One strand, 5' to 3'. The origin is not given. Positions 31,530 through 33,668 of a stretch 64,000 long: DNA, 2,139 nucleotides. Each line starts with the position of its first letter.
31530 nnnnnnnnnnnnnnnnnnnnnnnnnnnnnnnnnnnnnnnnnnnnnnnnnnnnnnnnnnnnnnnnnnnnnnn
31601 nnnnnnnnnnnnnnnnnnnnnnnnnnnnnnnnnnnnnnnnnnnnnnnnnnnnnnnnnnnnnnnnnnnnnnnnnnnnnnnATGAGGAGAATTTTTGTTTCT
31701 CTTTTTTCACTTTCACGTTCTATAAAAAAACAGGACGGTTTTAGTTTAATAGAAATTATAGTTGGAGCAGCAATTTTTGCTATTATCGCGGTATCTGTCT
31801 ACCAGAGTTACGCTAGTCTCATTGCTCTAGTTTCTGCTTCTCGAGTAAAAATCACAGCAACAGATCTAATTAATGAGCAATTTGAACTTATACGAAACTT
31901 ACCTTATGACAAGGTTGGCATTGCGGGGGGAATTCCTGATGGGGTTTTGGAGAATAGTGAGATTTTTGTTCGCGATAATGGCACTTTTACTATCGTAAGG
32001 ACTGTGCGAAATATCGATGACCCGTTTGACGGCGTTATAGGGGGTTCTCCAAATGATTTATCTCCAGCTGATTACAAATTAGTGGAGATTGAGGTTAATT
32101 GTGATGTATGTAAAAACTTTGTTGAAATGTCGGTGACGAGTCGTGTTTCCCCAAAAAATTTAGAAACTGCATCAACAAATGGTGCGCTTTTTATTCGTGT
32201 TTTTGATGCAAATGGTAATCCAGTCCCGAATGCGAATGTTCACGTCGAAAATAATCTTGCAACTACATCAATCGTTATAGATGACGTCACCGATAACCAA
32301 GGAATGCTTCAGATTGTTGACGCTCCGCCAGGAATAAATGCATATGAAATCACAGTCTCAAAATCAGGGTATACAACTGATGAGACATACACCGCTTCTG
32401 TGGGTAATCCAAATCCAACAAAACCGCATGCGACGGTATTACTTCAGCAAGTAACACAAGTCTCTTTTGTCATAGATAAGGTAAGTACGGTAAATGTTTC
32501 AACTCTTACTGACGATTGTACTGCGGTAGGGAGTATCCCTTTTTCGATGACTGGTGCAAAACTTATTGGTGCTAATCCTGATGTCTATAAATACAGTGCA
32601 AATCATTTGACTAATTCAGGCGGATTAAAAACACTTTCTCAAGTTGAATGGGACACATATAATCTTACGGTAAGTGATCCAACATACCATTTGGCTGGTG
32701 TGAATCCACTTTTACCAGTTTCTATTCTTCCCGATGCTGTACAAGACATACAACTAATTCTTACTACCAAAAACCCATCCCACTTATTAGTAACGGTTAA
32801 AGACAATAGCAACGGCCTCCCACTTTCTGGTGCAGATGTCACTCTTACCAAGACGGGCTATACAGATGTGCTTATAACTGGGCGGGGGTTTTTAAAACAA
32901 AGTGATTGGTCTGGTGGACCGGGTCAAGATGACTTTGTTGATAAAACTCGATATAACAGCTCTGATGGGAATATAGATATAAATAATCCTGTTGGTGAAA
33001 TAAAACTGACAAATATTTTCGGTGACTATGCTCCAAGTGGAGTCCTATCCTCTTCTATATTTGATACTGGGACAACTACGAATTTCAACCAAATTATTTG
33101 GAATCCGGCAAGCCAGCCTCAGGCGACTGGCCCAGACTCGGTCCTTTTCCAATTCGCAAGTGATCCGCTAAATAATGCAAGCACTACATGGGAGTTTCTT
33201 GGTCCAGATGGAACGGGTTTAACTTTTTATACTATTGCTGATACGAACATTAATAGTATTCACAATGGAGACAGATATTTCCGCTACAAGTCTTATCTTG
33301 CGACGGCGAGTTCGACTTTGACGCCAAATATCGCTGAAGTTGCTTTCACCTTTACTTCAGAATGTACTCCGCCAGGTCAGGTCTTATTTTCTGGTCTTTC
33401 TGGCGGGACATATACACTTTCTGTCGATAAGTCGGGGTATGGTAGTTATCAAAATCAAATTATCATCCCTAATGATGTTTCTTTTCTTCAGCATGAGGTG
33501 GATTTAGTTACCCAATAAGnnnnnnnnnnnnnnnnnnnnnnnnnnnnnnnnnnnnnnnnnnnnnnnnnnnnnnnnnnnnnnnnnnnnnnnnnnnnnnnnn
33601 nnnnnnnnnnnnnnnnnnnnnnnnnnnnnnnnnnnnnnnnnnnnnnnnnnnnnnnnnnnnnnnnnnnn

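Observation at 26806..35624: Type IV pilus locus with a roughly 612 aa prepilin-like protein and an upstream Cys/Gly/Thr-rich secreted repeat protein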

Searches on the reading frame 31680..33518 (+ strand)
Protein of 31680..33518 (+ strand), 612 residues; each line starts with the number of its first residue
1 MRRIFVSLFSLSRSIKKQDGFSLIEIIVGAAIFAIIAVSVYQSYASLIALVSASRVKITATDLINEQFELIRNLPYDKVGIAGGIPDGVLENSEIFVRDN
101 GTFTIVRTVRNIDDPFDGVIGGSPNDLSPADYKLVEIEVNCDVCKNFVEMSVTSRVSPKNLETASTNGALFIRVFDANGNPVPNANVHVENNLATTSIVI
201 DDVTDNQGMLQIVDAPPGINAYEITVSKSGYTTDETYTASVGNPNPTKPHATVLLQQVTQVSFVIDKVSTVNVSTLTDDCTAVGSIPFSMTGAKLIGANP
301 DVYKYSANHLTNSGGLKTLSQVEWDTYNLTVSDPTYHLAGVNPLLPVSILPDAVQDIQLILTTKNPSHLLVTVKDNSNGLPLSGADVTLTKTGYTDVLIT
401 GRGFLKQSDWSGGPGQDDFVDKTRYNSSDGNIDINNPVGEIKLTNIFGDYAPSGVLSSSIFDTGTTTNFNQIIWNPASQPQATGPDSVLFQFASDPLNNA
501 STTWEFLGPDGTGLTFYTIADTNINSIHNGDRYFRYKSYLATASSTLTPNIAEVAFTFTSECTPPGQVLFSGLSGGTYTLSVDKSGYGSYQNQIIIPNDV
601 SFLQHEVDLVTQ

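Call 3: search_protein_families(library=pfam, proteins=[window:31680-33518:+], max_evalue=0.1)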
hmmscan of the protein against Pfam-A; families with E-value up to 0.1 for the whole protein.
window:31680-33518:+ (612 aa): 7 families
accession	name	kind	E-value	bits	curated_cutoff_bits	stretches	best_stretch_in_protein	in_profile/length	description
PF13620.12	CarboxypepD_reg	-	1.9e-15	57.4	32.3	1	173-244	5-74/82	Carboxypeptidase regulatory-like domain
PF13715.12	CarbopepD_reg_2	-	3.6e-08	33.8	32.2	1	174-244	5-69/88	CarboxypepD_reg-like domain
PF07963.17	N_methyl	-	1.7e-06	27.8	21.2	1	16-41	2-27/27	Prokaryotic N-terminal methylation motif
PF02369.22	Big_1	-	6.5e-05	23.4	34.9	1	172-212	23-64/93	Bacterial Ig-like domain (group 1)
PF08308.17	PEGA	-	0.00091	19.5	20.8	0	571-595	30-54/71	PEGA domain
PF05688.17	BIg21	-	0.01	16.8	27.4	0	170-196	6-32/109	Bacterial Immunoglobulin-like 21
PF24107.1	DUF7382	-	0.018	15.3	27.4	1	169-210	21-62/65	Domain of unknown function (DUF7382)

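Call 4: search_protein_families(library=ncbifam, proteins=[window:31680-33518:+], max_evalue=0.1)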
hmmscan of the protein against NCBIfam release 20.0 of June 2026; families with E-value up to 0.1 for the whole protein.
window:31680-33518:+ (612 aa): 8 families
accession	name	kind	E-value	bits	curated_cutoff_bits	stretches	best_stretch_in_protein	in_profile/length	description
TIGR02532.1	IV_pilin_GFxxxE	domain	3.4e-05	23.5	16.3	1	18-40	1-23/24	prepilin-type N-terminal cleavage/methylation domain-containing protein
TIGR01711.1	gspJ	equivalog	0.0029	17.4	64.85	1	20-57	2-39/192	type II secretion system minor pseudopilin GspJ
NF041013.1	T4P_ComGE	equivalog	0.0065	16.5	49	1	16-67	1-52/83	competence type IV pilus minor pilin ComGE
TIGR01707.1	gspI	equivalog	0.0073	16.8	44.35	1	20-64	1-45/101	type II secretion system minor pseudopilin GspI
NF007862.0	PRK10574.1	equivalog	0.011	15.9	138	1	16-50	2-39/145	prepilin peptidase-dependent pilin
NF007848.0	PRK10557.1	equivalog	0.019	14.3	120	1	14-68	6-60/192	prepilin peptidase-dependent protein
NF007800.0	PRK10506.1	equivalog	0.048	13.5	158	0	13-43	3-33/163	prepilin peptidase-dependent protein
NF007660.0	PRK10332.1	equivalog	0.073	13.6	86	0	12-42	2-34/107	prepilin-type N-terminal cleavage/methylation domain-containing protein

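Call 7: search_solved_structures(query=window:31680-33518:+, max_evalue=1)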
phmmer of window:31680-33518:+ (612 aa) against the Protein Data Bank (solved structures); distinct sequences matched with E-value up to 1: 2.
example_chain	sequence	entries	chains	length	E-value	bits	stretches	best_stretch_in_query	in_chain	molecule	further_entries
6m7c_A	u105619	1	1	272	0.037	15.9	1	536-594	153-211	Pilus assembly protein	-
7bvx_A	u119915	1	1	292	0.042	15.7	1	537-594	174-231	Pilus assembly protein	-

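Call 10: find_homologous_proteins(query=window:31680-33518:+, max_evalue=0.001)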
Query window:31680-33518:+ (612 aa): 1930 proteins with E <= 0.001 among 8000 candidates; the best 120 are listed.
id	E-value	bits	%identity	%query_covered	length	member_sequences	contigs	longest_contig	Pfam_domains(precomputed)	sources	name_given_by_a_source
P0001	0.0e+0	1316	96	100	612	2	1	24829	PF13715.13,PF07963.18,PF13620.13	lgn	-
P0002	3.7e-272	922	69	98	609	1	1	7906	PF13715.13,PF07963.18,PF13620.13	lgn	-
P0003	8.6e-263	891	67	98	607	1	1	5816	PF13715.13,PF13620.13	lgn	-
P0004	1.8e-262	890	67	97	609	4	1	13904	PF13715.13,PF07963.18,PF17802.8,PF13620.13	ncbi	-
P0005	3.7e-258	876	66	99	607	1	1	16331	PF13715.13,PF17802.8,PF13620.13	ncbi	-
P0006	2.0e-255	867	65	96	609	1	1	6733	PF17802.8,PF13620.13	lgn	-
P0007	2.1e-255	867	65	97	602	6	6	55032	PF13715.13,PF17802.8,PF13620.13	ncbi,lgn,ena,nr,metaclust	ncbi:MAG: hypothetical protein A2741_02505 [Candidatus Zambryskibacteria bacterium RIFCSPHIGHO2_01_F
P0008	2.2e-252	857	64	99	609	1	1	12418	PF13715.13,PF07963.18,PF08308.18,PF17802.8,PF13620.13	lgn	-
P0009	8.7e-251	852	64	96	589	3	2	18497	PF13715.13,PF17802.8,PF13620.13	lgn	-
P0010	2.1e-250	851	63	97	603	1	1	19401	PF13715.13,PF07963.18,PF13620.13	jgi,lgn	jgi:prepilin-type N-terminal cleavage/methylation domain-containing protein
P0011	5.0e-249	846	63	99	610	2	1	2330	PF13715.13,PF07963.18,PF17802.8,PF13620.13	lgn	-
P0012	5.2e-249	846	65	96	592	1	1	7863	PF13620.13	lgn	-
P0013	2.0e-248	844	65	96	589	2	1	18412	PF13715.13,PF17802.8,PF13620.13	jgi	-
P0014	6.3e-247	839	63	100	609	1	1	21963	PF07963.18,PF13620.13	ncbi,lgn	-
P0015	1.5e-246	838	63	100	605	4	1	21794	PF13715.13,PF17802.8,PF13620.13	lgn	-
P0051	7.7e-228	776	58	97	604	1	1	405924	PF13715.13,PF07963.18,PF17802.8,PF13620.13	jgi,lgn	jgi:prepilin-type N-terminal cleavage/methylation domain-containing protein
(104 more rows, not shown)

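Call 14: find_encoding_contigs(protein=P0051, flank=10000, max_places=2)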
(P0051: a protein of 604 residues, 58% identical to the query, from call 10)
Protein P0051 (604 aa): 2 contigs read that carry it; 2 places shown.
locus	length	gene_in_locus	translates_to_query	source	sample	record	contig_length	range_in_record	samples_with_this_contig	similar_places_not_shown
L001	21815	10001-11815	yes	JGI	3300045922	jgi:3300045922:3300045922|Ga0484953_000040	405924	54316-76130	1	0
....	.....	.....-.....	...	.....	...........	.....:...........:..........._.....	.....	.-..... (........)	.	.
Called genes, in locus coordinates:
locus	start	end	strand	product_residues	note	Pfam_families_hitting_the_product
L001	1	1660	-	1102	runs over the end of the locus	PF02384:N6_Mtase (faint), PF20473:MmeI_Mtase (weak), PF07669:Eco57I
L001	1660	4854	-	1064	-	PF13091:PLDc_2, PF04851:ResIII (faint), PF00176:SNF2-rel_dom, PF22590:Cas3-like_C_2 (faint), PF00271:Helicase_C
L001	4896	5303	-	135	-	-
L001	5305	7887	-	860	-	PF02861:Clp_N, PF13191:AAA_16 (weak), PF23569:NBD_SMAX1, PF00004:AAA, PF17871:AAA_lid_9, PF07724:AAA_2, PF07728:AAA_5, PF10431:ClpB_D2-small, +9 more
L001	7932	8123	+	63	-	-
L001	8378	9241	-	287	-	-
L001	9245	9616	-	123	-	-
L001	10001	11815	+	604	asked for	PF07963:N_methyl (weak), PF17802:SpaA (faint), PF13620:CarboxypepD_reg, PF13715:CarbopepD_reg_2 (faint)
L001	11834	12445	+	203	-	PF07963:N_methyl (weak)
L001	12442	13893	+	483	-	-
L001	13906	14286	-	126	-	-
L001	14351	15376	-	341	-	-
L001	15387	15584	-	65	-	PF12844:HTH_19, PF13560:HTH_31 (weak), PF13443:HTH_26, PF01381:HTH_3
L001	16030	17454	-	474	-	PF13088:BNR_2 (faint)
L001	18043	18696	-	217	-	PF00156:Pribosyltran (weak)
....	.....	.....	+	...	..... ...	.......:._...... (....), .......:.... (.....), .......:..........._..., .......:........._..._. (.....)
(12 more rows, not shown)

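Call 22: find_related_loci(query=A1, collection=genome_contigs, flank=10000)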
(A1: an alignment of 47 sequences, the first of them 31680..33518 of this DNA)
Query A1 (612 aa) in genome_contigs; peptide patterns used: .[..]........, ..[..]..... (x = any residue, [..] = any of these).
599 stretches matched a pattern (row limit reached: there are more); 476 encode a relative of the query (tblastn E <= 1e-3); the best 80 are kept; 80 distinct loci.
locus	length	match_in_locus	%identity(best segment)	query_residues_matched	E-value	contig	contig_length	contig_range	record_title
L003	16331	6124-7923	66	10-612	0e+0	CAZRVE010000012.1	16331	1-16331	MAG TPA_asm: uncultured Candidatus Saccharibacteria bacterium isolate SRP302447_co1_195 genome assembly, contig: NODE_94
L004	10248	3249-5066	64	8-609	0e+0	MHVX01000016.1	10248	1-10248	MAG: Candidatus Zambryskibacteria bacterium RIFCSPHIGHO2_12_FULL_43_12b rifcsphigho2_12_scaffold_25622, whole genome sho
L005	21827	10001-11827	60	1-610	0e+0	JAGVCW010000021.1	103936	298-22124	MAG: Candidatus Paceibacterota bacterium isolate WC_11 c_000000025047, whole genome shotgun sequence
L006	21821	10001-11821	61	3-609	0e+0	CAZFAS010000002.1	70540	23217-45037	MAG TPA_asm: uncultured Candidatus Saccharibacteria bacterium isolate SRP278252_co2_162 genome assembly, contig: NODE_58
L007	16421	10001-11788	60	12-612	0e+0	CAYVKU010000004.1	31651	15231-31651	MAG TPA_asm: uncultured Candidatus Saccharibacteria bacterium isolate SRP290908_co1_111 genome assembly, contig: NODE_16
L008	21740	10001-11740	59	7-589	0e+0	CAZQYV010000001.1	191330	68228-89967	MAG TPA_asm: uncultured Candidatus Saccharibacteria bacterium isolate SRP286056_co1_693 genome assembly, contig: NODE_36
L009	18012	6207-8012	58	2-612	0e+0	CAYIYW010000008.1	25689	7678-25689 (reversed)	MAG TPA_asm: uncultured Candidatus Saccharibacteria bacterium isolate ERP119705_co9_37 genome assembly, contig: NODE_187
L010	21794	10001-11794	57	8-609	0e+0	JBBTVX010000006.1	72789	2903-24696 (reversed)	MAG: Patescibacteria group bacterium isolate H43-bin088_1 H43_bin088_1_000000000006, whole genome shotgun sequence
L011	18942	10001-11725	60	20-596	0e+0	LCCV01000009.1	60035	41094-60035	MAG: Parcubacteria group bacterium GW2011_GWA2_42_14 UV01_C0009, whole genome shotgun sequence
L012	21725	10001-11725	58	13-589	0e+0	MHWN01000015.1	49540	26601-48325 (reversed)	MAG: Candidatus Zambryskibacteria bacterium RIFCSPLOWO2_02_FULL_39_26 rifcsplowo2_02_scaffold_428, whole genome shotgun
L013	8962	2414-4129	59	13-587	0e+0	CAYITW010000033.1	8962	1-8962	MAG TPA_asm: uncultured Candidatus Saccharibacteria bacterium isolate ERP119705_co5_455 genome assembly, contig: NODE_10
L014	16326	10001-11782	57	2-596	0e+0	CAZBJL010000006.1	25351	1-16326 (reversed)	MAG TPA_asm: uncultured Candidatus Saccharibacteria bacterium isolate SRP278252_co2_184 genome assembly, contig: NODE_38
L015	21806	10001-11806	57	6-609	0e+0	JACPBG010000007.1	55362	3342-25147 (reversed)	MAG: Candidatus Sungiibacteriota bacterium isolate NC_groundwater_251_Ag_S-0.2um_45_46 S5_GD2017_2_S2_scaffold_930, whol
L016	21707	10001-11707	59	16-588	0e+0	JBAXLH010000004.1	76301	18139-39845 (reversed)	MAG: bacterium isolate ELA422 MAG422_4, whole genome shotgun sequence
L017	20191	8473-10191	58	15-593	0e+0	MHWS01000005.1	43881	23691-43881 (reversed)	MAG: Candidatus Zambryskibacteria bacterium RIFCSPLOWO2_12_FULL_39_16 rifcsplowo2_12_scaffold_1075, whole genome shotgun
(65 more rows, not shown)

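Call 23: predict_structure(alignment_id=A1)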
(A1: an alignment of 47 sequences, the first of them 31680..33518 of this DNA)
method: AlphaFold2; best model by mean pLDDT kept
length: 612 residues; sequences in the alignment: 47
mean_pLDDT: 79.1   pTM: 0.60
mean pLDDT of the five models: 79.1, 77.2, 74.7, 73.8, 69.2
residues with pLDDT >= 90: 139; 70-90: 359; 50-70: 57; < 50: 57
segments of 3 or more residues with pLDDT < 50: 1-18, 114-130, 159-165, 243-245, 412-423
pLDDT, mean of each block of 10 residues (from residue 1): 35 45 80 83 75 81 88 82 78 88 89 49 42 83 82 70 53 84 90 69 86 74 90 80 60 77 90 88 92 71 85 94 88 84 85 87 82 81 86 89 64 40 63 76 88 88 79 82 83 90 90 88 87 90 89 80 80 91 87 88 86 70
secondary structure, 60 per line:
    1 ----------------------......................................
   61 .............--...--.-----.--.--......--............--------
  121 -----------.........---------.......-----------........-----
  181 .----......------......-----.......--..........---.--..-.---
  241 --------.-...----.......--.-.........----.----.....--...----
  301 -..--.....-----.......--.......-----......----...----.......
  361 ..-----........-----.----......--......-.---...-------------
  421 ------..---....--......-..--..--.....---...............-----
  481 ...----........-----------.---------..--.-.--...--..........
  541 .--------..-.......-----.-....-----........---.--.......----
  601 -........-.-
elements in order: H23-73 E93-98 E101-112 E132-140 E150-156 E168-175 E186-191 E198-203 E209-215 E218-227 E251-253 E258-264 E269-277 E287-291 E294-296 E306-310 E316-322 E325-331 E337-342 E347-349 E354-362 E368-375 E386-391 E394-399 E405-407 E432-435 E438-443 E453-457 E461-475 E488-495 E531-541 E553-559 E567-570 E576-583 E590-596 E602-609

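Call 27: fold_search(model_id=the predicted structure, library=pdb)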
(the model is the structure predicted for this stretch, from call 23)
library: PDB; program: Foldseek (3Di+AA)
matches with E <= 10: 1046; with E <= 0.001: 78
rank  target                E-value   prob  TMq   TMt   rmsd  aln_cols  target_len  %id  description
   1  6fwv_A                5.9e-11  1.00  0.16  0.18  33.0       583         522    9  The Bacillus anthracis TIE protein (released 2018-08-08)
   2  6fwv_B                9.8e-11  1.00  0.16  0.18  31.0       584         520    9  The Bacillus anthracis TIE protein (released 2018-08-08)
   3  7vcr_A                3.7e-08  1.00  0.18  0.22  28.5       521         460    7  Crystal Structure of PitA fragment from pilus islet-2 of Streptococcus oralis (released 2022-06-01)
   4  7w6b                  1.9e-07  1.00  0.18  0.15  28.2       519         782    8  Crystal Structure of PitA from pilus islet-2 of Streptococcus oralis (released 2022-06-01)
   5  4oq1                  2.6e-07  1.00  0.14  0.24  20.1       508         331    9  Structure of the Streptococcal ancillary pilin (released 2014-04-23)
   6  7vcn_B                3.5e-07  1.00  0.18  0.22  27.2       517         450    6  Crystal Structure of PitA fragment from pilus islet-2 of Streptococcus oralis with Tb-Xo4 (released 2022-07-13)
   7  7vcr_B                3.8e-07  1.00  0.19  0.23  27.0       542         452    7  Crystal Structure of PitA fragment from pilus islet-2 of Streptococcus oralis (released 2022-06-01)
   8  3rkp_A                5.4e-07  1.00  0.13  0.21  25.0       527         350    8  Crystal structure of BcpA*(D312A), the major pilin subunit of Bacillus cereus (released 2012-05-30)
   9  5j4m_C                1.3e-06  1.00  0.12  0.27  21.9       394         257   10  Crystal structure of shaft pilin SpaA from Lactobacillus rhamnosus GG - E269A/D295N double mutant (released 2016-07-20)
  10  6m3y                  2.8e-06  0.99  0.14  0.11  27.9       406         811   12  Crystal structure of pilus adhesin, SpaC from Lactobacillus rhamnosus GG - open conformation (released 2020-07-29)
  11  5hts_E                3.3e-06  1.00  0.12  0.28  21.7       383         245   10  Crystal structure of shaft pilin spaA from Lactobacillus rhamnosus GG - D295N mutant (released 2016-07-20)
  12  6m48_B                4.6e-06  0.99  0.14  0.11  27.9       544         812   10  Crystal structure of pilus adhesin, SpaC from Lactobacillus rhamnosus GG - P21212 form (released 2020-07-29)
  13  4hss_B                6.0e-06  1.00  0.13  0.20  30.9       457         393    9  Structure of the Full-Length Major Pilin SpaD from Corynebacterium diphtheriae (released 2013-11-13)
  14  10ps                  6.6e-06  1.00  0.16  0.17  20.2       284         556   14  Crystal structure of SdrD A2-A3-B1-B2 domains from Staphylococcus aureus JH1 (released 2026-02-11)
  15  3kpt_B                6.6e-06  1.00  0.13  0.20  24.2       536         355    7  Crystal structure of BcpA, the major pilin subunit of Bacillus cereus (released 2009-11-24)
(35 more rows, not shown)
